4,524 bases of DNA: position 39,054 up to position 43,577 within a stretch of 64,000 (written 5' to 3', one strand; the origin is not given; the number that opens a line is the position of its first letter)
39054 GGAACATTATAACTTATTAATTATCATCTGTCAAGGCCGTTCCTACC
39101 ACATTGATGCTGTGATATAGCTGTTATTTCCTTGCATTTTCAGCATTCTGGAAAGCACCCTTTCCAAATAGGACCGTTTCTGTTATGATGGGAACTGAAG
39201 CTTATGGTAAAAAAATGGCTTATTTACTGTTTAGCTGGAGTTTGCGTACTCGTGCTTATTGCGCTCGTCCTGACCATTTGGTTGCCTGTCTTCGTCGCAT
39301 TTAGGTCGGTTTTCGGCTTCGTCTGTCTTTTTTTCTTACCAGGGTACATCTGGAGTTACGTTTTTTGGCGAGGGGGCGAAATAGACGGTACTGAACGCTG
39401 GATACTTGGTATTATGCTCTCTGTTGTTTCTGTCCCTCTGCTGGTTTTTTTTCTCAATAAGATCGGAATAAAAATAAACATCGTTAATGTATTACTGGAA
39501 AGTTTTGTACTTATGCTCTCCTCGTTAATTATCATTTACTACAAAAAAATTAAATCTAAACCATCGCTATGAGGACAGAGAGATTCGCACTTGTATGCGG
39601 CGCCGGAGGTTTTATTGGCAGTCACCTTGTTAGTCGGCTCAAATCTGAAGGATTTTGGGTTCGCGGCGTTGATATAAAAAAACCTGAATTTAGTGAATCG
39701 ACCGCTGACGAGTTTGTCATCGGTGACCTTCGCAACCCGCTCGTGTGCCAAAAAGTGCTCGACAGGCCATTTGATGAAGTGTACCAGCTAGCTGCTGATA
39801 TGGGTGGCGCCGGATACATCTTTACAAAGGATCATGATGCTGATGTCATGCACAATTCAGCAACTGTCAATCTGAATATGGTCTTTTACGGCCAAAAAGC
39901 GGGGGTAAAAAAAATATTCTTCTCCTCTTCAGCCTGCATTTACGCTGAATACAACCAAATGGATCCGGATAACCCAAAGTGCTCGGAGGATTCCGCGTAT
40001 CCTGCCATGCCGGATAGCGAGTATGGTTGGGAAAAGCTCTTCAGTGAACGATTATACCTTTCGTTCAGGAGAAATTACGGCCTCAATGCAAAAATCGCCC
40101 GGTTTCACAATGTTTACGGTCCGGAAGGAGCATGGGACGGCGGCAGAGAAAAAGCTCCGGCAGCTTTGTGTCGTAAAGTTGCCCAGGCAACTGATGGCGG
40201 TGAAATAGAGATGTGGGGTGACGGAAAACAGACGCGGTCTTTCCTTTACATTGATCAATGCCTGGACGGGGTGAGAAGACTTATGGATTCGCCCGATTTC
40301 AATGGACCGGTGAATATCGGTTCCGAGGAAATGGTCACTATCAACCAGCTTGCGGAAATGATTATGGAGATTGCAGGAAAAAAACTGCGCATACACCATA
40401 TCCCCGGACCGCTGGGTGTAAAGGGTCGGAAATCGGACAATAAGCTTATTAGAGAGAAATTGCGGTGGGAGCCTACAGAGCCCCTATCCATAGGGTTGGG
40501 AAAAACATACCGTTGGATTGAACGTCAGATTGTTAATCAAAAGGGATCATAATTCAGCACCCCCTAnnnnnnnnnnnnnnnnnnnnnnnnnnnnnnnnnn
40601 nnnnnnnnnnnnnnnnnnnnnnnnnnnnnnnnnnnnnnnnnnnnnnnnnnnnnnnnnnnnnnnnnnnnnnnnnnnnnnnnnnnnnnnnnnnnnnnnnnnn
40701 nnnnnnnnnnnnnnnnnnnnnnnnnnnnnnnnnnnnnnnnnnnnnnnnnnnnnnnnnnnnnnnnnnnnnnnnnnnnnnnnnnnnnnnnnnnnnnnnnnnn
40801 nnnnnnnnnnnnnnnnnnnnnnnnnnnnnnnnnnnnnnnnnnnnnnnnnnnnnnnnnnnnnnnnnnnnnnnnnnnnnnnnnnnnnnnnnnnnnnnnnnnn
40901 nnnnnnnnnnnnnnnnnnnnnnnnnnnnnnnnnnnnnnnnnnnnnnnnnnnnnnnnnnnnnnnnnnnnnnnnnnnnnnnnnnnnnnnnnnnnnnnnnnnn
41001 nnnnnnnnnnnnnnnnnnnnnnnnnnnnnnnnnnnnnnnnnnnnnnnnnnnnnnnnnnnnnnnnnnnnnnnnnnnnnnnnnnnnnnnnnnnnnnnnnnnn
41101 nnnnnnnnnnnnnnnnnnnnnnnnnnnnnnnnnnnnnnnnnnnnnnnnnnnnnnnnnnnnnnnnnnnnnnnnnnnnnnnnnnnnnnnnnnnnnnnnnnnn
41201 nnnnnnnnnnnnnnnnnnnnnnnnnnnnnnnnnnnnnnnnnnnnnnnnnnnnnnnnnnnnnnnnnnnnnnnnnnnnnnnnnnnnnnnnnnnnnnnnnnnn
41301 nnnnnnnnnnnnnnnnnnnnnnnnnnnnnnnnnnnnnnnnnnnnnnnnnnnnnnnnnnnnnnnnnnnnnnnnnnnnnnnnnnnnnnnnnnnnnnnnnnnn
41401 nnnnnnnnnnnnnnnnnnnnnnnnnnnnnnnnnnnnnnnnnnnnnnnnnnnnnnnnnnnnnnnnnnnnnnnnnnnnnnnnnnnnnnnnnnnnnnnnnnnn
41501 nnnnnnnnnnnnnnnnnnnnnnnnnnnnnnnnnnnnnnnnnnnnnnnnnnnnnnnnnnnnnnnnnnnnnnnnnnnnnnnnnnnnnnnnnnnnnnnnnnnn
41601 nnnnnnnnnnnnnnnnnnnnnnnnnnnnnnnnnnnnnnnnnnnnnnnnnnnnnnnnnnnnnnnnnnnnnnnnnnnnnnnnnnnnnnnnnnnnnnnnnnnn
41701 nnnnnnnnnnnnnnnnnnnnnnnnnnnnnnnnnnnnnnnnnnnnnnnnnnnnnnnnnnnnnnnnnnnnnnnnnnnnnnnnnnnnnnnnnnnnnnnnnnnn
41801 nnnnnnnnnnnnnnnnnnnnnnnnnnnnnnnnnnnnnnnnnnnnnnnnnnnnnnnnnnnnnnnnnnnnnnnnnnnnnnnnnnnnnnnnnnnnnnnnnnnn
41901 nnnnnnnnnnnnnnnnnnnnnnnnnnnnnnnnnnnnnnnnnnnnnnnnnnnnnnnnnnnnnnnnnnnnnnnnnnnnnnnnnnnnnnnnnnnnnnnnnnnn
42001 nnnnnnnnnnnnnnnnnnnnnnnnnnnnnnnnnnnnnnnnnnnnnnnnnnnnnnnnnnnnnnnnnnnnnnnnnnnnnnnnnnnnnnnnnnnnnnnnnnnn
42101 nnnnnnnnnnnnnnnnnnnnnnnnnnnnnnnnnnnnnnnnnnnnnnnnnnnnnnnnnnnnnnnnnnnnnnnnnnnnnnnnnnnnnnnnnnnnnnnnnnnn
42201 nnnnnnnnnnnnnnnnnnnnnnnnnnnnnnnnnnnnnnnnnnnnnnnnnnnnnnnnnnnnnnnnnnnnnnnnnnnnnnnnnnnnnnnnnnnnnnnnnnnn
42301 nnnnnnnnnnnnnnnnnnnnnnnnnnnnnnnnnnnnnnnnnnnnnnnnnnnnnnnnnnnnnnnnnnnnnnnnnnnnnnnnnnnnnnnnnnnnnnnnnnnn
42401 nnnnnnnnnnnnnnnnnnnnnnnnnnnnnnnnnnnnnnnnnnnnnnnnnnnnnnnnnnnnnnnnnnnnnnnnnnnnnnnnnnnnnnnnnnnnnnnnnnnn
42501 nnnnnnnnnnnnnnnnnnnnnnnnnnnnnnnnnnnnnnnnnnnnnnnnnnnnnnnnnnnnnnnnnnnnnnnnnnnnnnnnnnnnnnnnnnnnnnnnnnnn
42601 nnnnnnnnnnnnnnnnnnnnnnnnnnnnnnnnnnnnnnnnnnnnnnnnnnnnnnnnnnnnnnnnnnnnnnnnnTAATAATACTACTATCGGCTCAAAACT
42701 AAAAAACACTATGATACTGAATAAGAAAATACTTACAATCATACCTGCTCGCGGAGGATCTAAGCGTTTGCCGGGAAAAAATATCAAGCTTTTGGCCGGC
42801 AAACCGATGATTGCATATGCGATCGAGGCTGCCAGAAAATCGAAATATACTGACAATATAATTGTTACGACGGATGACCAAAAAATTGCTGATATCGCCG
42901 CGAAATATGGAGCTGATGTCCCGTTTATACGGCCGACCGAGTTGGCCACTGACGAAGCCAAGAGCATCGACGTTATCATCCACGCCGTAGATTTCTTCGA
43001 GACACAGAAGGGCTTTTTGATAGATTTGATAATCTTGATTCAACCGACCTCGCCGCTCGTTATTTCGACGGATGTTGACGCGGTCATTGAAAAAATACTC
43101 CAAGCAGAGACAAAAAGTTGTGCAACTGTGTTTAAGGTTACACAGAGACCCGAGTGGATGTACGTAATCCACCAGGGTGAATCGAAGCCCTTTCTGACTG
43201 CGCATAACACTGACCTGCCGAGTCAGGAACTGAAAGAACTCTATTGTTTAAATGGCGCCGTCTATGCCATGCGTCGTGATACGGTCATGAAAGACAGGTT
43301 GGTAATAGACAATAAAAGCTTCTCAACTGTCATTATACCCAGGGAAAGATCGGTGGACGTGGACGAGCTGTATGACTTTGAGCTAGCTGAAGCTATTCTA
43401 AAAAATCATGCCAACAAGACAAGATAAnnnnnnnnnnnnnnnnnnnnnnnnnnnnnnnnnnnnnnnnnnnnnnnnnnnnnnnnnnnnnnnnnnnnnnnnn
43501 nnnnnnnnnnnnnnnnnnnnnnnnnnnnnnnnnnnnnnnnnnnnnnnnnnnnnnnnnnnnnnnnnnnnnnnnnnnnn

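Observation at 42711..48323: Complete legionaminic-acid-type nonulosonic acid biosynthesis cassette in a small-genome bacterium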

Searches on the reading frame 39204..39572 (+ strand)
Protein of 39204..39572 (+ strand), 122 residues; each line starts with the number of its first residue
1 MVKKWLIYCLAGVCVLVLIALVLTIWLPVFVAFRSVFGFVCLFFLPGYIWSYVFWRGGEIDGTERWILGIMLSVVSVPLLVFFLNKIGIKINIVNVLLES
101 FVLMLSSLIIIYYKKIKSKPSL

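Call 34: search_protein_families(library=pfam, proteins=[window:39204-39572:+], max_evalue=0.01)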
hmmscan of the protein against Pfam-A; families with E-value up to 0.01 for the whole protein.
window:39204-39572:+ (122 aa): 1 family
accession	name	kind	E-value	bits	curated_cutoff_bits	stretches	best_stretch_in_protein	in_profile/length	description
PF07760.16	DUF1616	-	2.3e-09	37.3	31.6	1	14-108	3-112/307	Protein of unknown function (DUF1616)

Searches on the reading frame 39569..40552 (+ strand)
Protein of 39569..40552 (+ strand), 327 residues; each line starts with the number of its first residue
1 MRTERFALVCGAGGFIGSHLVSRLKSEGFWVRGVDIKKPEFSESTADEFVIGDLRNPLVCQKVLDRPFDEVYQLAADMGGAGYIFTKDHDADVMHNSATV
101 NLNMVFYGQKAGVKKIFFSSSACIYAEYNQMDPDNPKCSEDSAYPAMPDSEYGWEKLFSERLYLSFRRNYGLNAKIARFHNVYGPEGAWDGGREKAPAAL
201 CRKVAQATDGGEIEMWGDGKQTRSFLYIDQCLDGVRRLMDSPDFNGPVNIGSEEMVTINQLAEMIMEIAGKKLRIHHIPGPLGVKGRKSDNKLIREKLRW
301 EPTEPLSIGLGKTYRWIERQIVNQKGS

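Call 6: search_protein_families(library=pfam, proteins=[window:39569-40552:+], max_evalue=0.01)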
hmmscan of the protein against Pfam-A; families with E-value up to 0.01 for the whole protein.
window:39569-40552:+ (327 aa): 5 families
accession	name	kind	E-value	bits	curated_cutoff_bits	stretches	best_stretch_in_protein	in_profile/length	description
PF01370.27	Epimerase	-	4.9e-42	144.4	20.9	1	7-251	1-240/240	NAD dependent epimerase/dehydratase family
PF16363.11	GDP_Man_Dehyd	-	2.5e-21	76.9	27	1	8-275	1-272/332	GDP-mannose 4,6 dehydratase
PF01073.25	3Beta_HSD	-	1.8e-06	27.7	22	1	8-165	1-159/280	3-beta hydroxysteroid dehydrogenase/isomerase family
PF05368.20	NmrA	-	0.00016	21.8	27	0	8-136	6-122/298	NmrA-like family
PF13460.12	NAD_binding_10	-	0.0013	19.1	27.2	1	11-130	1-107/184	NAD(P)H-binding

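Call 55: search_protein_families(library=ncbifam, proteins=[window:39569-40552:+], max_evalue=0.01)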
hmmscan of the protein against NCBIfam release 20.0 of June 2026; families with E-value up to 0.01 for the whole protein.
window:39569-40552:+ (327 aa): 24 families
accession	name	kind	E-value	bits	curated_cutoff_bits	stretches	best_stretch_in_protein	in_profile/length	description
NF047922.1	GDPFucSynFcl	equivalog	1.6e-29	103.4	500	1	8-317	6-301/308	GDP-L-fucose synthase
TIGR04180.1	EDH_00030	hypoth_equivalog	3e-22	79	475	1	8-277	2-264/297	NAD-dependent 4,6-dehydratase LegB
TIGR02197.1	heptose_epim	equivalog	3.8e-19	69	274.6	1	8-287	2-278/316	ADP-glyceromanno-heptose 6-epimerase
TIGR01179.1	galE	equivalog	1.7e-18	66.5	262.3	1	8-320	3-328/332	UDP-glucose 4-epimerase GalE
TIGR01181.1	dTDP_gluc_dehyt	equivalog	3.4e-18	65.8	365.1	1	8-318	3-312/321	dTDP-glucose 4,6-dehydratase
TIGR03466.1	HpnA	hypoth_equivalog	1.6e-11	43.7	367.65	1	7-135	3-128/327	hopanoid-associated sugar epimerase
NF005998.1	PRK08125.1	equivalog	1.3e-09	37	777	1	7-284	318-600/649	bifunctional UDP-4-amino-4-deoxy-L-arabinose formyltransferase/UDP-glucuronic acid oxidase ArnA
NF011728.1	PRK15181.1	equivalog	1.9e-09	37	760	1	49-232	73-242/348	Vi polysaccharide biosynthesis UDP-N-acetylglucosaminuronic acid C-4 epimerase TviC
NF041015.1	UDPsulfquin_syn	equivalog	4.2e-09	35.8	575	1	48-281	69-325/384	UDP-sulfoquinovose synthase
TIGR01777.1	yfcH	hypoth_equivalog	5e-09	36.1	207.35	1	8-279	2-250/292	TIGR01777 family oxidoreductase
NF008872.0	PRK11908.1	equivalog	1.6e-08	34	294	1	8-270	5-272/349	bifunctional UDP-4-keto-pentose/UDP-xylose synthase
NF007490.0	PRK10084.1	subfamily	1.8e-08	33.8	649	1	138-317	155-334/361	dTDP-glucose 4,6-dehydratase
NF007956.0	PRK10675.1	subfamily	2.7e-08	33.3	394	1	8-316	4-328/338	UDP-glucose 4-epimerase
NF007582.0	PRK10217.1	equivalog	7.9e-07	28.5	698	1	144-273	152-278/355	dTDP-glucose 4,6-dehydratase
NF043036.1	ErythonDh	equivalog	5.8e-06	25.7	325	1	8-175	4-172/321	D-erythronate dehydrogenase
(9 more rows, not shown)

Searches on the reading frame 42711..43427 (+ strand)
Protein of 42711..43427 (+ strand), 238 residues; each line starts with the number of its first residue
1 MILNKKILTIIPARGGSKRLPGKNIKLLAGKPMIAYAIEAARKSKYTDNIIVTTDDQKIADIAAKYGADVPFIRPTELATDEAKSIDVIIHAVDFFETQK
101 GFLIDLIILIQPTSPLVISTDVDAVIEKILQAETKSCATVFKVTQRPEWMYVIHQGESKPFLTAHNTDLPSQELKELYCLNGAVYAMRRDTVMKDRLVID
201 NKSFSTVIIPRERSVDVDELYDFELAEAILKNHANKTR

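Call 4: search_protein_families(library=pfam, proteins=[window:42711-43427:+])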
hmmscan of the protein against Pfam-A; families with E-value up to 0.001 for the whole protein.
window:42711-43427:+ (238 aa): 2 families
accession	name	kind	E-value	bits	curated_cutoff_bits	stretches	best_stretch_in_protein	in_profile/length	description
PF02348.25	CTP_transf_3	-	1.3e-31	110.6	22.6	1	9-217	2-199/217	Cytidylyltransferase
PF12804.13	NTP_transf_3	-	0.00065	20.3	27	0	13-86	5-76/160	MobA-like NTP transferase domain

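Call 5: search_protein_families(library=ncbifam, proteins=[window:42711-43427:+])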
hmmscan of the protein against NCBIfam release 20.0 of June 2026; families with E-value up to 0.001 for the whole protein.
window:42711-43427:+ (238 aa): 9 families
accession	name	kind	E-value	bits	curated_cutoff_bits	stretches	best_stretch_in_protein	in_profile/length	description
TIGR03584.1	PseF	equivalog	5.7e-53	179.8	205.7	1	8-229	1-219/222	pseudaminic acid cytidylyltransferase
NF003952.0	PRK05450.1-5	subfamily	2.1e-20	73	193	1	6-145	2-132/250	3-deoxy-manno-octulosonate cytidylyltransferase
NF003950.0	PRK05450.1-3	subfamily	7.2e-20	71.4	234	1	6-142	2-131/248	3-deoxy-manno-octulosonate cytidylyltransferase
NF009905.0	PRK13368.1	subfamily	1.4e-19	70.4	255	1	6-145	2-130/243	3-deoxy-manno-octulosonate cytidylyltransferase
TIGR00466.1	kdsB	equivalog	1.4e-13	50.8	155.2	1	8-145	4-132/241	3-deoxy-manno-octulosonate cytidylyltransferase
NF003948.0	PRK05450.1-1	equivalog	1.9e-13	50.2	281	1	5-144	4-135/248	3-deoxy-manno-octulosonate cytidylyltransferase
NF010935.0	PRK14355.1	equivalog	7.3e-05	21.6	718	1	9-195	6-186/459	bifunctional UDP-N-acetylglucosamine diphosphorylase/glucosamine-1-phosphate N-acetyltransferase GlmU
NF010933.0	PRK14353.1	equivalog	7.7e-05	21.5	505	1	5-194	4-186/453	bifunctional UDP-N-acetylglucosamine diphosphorylase/glucosamine-1-phosphate N-acetyltransferase GlmU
TIGR00453.1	ispD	equivalog_domain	0.00023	20.7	181.3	1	9-70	2-66/219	2-C-methyl-D-erythritol 4-phosphate cytidylyltransferase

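Call 65: search_solved_structures(query=window:42711-43427:+, max_evalue=1e-8)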
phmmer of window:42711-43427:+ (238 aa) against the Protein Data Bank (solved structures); distinct sequences matched with E-value up to 1e-8: 11.
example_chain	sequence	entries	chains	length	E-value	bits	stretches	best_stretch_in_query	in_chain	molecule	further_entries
9ftb_A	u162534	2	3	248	2.2e-31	112.6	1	8-228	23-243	NeuA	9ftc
6ifd_A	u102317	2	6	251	3.6e-31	112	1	5-231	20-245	CMP-N-acetylneuraminate Synthetase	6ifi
1eyr_A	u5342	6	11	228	7.5e-24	88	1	5-233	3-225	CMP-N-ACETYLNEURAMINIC ACID SYNTHETASE | N-acylneuraminate cytidylyltransferase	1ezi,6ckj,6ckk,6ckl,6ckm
1qwj_A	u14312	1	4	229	6.9e-18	68.6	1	9-228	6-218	cytidine monophospho-N-acetylneuraminic acid synthetase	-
9t4z_A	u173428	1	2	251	4.7e-16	62.6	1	6-228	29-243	PpNeuA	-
1vh3_A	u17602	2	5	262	4.3e-10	43.1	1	8-73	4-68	3-deoxy-manno-octulosonate cytidylyltransferase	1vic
3duv_A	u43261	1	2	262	4.4e-10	43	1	8-73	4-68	3-deoxy-manno-octulosonate cytidylyltransferase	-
3tqd_A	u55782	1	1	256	8.6e-10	42.1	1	8-73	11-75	3-deoxy-manno-octulosonate cytidylyltransferase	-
4fcu_A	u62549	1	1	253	8.9e-10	42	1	10-75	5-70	3-deoxy-manno-octulosonate cytidylyltransferase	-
3pol_A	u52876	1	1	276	8.9e-10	42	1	10-81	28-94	3-deoxy-manno-octulosonate cytidylyltransferase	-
8ees_A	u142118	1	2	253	3.9e-09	39.9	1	8-82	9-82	3-deoxy-manno-octulosonate cytidylyltransferase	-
